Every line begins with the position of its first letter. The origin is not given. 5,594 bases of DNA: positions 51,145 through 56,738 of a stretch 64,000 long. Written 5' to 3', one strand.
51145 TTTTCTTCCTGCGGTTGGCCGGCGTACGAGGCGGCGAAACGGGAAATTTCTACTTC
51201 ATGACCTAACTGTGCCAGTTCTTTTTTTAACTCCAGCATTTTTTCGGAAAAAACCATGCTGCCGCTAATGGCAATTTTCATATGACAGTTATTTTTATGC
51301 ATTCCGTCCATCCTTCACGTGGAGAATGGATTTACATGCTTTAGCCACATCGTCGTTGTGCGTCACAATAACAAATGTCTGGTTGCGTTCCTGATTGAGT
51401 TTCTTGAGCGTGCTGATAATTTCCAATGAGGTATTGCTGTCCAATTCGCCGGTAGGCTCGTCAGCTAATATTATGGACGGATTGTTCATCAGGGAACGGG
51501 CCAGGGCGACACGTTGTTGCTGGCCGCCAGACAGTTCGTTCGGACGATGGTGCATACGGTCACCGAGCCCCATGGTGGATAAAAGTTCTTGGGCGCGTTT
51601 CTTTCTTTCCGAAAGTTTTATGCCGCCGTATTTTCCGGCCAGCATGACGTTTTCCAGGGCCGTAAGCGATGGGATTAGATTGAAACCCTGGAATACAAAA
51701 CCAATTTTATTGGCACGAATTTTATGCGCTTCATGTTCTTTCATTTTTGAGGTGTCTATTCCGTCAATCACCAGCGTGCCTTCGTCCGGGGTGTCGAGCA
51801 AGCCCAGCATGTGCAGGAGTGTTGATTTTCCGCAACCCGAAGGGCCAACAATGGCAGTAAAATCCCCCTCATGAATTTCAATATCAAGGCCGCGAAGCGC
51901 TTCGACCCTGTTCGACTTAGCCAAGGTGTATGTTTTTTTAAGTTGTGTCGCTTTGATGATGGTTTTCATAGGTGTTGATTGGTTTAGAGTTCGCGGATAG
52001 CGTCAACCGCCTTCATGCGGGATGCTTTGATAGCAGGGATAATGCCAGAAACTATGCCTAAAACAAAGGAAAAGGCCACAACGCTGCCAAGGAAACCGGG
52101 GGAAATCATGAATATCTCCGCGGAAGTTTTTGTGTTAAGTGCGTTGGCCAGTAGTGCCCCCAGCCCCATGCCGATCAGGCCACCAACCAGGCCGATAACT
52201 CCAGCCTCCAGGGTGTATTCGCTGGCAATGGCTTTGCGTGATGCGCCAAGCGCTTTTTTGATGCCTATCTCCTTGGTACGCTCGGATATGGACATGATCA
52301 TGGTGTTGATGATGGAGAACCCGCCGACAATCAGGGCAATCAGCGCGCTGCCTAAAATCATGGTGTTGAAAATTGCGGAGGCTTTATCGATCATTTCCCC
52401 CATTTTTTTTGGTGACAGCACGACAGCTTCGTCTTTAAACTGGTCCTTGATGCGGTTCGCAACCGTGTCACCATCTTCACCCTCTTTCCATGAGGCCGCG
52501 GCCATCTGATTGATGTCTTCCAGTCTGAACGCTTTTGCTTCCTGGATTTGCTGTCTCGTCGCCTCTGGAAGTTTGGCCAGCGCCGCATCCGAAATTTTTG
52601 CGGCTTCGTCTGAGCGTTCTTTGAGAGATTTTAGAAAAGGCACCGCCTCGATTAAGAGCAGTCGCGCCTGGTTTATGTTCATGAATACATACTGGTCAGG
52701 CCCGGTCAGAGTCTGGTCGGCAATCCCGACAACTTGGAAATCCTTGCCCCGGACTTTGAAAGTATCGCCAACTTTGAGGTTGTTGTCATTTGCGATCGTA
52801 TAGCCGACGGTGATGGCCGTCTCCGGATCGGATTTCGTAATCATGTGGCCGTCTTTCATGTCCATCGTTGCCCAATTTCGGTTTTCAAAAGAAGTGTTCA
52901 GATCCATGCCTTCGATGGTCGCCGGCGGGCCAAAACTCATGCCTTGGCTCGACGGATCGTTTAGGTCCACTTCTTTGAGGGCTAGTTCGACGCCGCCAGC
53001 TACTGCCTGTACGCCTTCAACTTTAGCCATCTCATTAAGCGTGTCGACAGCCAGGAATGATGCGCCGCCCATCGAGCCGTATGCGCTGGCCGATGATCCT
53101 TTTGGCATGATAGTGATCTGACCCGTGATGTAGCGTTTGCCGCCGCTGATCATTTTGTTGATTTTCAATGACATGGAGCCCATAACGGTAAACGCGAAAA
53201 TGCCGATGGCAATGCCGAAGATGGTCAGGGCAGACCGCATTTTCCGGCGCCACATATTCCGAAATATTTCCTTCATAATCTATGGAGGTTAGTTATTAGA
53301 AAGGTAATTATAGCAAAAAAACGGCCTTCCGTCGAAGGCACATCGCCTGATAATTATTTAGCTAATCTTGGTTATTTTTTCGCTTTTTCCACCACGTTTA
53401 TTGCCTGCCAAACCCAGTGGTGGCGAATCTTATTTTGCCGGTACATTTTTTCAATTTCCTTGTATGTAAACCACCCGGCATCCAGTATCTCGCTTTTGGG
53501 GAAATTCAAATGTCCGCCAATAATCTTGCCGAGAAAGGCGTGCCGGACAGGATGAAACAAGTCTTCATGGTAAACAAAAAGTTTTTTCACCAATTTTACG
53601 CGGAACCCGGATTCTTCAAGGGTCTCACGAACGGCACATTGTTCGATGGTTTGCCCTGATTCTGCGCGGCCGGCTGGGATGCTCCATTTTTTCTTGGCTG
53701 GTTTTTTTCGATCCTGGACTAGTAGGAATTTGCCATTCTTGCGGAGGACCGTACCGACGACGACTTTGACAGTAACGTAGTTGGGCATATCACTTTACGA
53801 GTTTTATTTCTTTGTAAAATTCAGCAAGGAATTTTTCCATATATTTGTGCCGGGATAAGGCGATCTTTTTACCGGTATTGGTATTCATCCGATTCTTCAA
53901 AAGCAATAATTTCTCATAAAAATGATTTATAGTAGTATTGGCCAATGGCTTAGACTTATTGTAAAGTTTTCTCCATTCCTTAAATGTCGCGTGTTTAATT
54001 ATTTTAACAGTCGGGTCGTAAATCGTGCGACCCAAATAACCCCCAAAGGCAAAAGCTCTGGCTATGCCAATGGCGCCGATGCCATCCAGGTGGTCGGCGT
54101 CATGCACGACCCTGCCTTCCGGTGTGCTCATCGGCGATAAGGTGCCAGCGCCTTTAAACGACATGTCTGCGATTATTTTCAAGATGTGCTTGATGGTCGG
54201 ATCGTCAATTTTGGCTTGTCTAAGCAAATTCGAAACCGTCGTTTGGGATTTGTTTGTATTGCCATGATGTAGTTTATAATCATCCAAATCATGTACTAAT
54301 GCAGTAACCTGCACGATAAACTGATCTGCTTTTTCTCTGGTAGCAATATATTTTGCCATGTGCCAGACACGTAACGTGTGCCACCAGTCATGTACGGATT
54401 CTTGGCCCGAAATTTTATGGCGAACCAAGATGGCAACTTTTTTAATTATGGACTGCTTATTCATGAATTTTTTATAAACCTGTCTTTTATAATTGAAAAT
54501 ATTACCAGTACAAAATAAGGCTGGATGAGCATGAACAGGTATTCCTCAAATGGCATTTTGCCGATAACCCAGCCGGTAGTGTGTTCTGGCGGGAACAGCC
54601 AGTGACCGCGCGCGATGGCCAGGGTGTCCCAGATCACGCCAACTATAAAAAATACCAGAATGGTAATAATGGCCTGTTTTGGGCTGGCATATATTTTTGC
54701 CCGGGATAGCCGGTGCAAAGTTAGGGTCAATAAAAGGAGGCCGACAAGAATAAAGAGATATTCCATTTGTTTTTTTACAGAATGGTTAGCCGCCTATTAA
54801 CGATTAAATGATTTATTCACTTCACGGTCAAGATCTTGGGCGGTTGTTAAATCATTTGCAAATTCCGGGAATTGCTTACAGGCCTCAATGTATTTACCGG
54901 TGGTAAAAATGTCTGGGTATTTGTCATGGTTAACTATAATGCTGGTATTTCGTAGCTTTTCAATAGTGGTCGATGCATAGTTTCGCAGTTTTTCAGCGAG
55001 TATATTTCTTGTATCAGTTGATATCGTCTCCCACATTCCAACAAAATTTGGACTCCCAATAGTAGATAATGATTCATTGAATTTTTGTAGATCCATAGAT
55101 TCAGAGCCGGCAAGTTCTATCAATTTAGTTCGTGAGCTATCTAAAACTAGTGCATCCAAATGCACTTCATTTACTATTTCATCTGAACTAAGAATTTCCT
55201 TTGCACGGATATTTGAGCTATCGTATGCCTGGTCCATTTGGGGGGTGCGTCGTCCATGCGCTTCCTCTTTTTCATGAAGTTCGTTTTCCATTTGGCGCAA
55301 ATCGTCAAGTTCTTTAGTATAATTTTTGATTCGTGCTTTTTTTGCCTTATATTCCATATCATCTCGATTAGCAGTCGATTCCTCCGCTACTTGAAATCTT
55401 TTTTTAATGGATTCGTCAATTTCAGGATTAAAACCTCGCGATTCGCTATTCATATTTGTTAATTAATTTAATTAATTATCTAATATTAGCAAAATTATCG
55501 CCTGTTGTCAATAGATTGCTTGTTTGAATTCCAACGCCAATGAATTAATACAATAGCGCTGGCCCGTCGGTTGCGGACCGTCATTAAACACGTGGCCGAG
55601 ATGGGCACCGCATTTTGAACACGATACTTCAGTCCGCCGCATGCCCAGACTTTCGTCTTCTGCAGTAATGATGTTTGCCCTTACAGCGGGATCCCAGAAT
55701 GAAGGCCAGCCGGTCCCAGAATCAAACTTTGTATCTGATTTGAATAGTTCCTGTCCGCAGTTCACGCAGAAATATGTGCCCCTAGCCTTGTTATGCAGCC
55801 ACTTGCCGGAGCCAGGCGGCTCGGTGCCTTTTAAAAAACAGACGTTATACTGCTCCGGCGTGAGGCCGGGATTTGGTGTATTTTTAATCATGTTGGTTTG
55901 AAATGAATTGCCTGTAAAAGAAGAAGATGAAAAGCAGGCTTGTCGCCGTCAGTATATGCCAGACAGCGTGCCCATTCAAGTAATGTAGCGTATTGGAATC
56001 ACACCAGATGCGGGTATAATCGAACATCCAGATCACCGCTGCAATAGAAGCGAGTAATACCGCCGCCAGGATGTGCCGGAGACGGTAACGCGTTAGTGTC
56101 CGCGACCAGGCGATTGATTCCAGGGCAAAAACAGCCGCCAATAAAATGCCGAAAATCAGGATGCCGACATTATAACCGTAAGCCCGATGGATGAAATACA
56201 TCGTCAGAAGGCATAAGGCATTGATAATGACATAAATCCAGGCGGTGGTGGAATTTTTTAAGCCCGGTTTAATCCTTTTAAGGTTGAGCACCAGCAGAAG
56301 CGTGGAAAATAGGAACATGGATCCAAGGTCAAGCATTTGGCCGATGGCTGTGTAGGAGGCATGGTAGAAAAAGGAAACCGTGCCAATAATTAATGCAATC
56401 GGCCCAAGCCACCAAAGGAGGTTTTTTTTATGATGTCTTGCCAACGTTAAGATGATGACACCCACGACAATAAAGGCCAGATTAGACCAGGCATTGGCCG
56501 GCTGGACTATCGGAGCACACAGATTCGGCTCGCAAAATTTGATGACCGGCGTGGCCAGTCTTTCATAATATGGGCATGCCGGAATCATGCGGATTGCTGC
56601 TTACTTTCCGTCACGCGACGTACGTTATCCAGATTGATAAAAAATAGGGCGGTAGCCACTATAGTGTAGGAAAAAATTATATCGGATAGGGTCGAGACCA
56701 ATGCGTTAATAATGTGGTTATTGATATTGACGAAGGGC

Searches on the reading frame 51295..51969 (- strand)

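Call 44: search_protein_families(library=pfam, proteins=[window:51295-51969:-], max_evalue=0.001)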
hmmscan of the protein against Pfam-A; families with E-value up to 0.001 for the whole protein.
window:51295-51969:- (224 aa): 7 families
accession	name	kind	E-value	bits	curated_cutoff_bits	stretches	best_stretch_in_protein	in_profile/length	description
PF00005.33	ABC_tran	-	2e-36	126.1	25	1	25-173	1-136/137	ABC transporter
PF02463.25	SMC_N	-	3e-09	37.1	40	1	127-220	124-213/220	RecF/RecN/SMC N terminal domain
PF13304.12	AAA_21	-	6e-06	27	27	1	37-91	1-72/304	AAA domain, putative AbiEii toxin, Type IV TA system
PF13555.12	AAA_29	-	0.00011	22.2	27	1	28-52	15-39/61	P-loop containing region of AAA domain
PF13401.12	AAA_22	-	0.00024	21.8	27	0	35-76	5-33/130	AAA domain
PF13175.12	AAA_15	-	0.00043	20.4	32.1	0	30-79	19-71/374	AAA ATPase domain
PF13476.12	AAA_23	-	0.00055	21.1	27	0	26-57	11-41/201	AAA domain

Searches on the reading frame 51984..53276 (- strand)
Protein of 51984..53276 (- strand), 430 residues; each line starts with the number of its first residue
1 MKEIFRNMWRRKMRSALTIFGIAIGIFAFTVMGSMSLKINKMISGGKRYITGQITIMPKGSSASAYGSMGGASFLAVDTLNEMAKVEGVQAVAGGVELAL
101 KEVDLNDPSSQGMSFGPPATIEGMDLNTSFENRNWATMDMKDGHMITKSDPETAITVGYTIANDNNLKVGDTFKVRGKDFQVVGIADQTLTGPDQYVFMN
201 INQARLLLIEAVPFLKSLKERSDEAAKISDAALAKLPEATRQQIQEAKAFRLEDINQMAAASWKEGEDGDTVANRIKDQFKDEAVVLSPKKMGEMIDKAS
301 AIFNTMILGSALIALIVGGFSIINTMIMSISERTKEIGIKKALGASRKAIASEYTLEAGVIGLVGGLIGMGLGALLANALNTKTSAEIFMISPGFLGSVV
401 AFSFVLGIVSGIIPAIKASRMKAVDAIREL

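Call 44: search_protein_families(library=pfam, proteins=[window:51984-53276:-], max_evalue=0.001)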
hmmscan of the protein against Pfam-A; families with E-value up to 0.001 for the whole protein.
window:51984-53276:- (430 aa): 2 families
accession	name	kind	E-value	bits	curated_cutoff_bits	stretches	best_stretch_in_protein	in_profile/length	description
PF02687.27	FtsX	-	3.2e-19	69.6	25.5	1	311-422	4-119/120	FtsX-like permease C-terminal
PF12704.14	MacB_PCD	-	1.1e-16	62.2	27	1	15-208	1-180/207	MacB-like periplasmic core domain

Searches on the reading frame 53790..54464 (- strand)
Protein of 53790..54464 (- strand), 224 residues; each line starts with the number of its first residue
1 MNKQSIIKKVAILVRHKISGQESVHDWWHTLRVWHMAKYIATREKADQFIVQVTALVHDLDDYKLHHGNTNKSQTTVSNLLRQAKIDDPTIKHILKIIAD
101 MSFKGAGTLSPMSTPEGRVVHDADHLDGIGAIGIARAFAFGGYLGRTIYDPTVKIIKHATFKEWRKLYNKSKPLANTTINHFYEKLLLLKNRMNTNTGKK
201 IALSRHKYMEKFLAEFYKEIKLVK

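Call 44: search_protein_families(library=pfam, proteins=[window:53790-54464:-], max_evalue=0.001)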
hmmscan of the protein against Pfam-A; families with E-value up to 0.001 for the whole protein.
window:53790-54464:- (224 aa): 1 family
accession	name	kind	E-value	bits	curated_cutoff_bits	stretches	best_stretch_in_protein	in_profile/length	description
PF01966.28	HD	-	5.3e-10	40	22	1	29-127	4-114/116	HD domain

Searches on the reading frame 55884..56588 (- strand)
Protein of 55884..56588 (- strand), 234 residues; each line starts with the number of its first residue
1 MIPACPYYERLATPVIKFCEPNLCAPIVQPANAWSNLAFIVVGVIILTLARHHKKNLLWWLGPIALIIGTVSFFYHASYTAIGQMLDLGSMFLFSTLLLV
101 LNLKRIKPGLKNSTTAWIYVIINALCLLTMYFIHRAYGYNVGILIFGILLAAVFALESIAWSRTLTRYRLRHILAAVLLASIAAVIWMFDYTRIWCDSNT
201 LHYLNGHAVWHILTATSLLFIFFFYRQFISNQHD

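Call 44: search_protein_families(library=pfam, proteins=[window:55884-56588:-], max_evalue=0.001)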
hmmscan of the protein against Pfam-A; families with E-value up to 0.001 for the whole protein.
window:55884-56588:- (234 aa): 2 families
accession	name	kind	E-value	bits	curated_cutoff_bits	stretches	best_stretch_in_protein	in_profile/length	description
PF05875.18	Ceramidase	-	9.1e-17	61.7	32.5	1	15-228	6-233/259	Ceramidase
PF04080.19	Per1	-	9.1e-05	22.7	25.3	1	52-225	80-253/257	Per1-like family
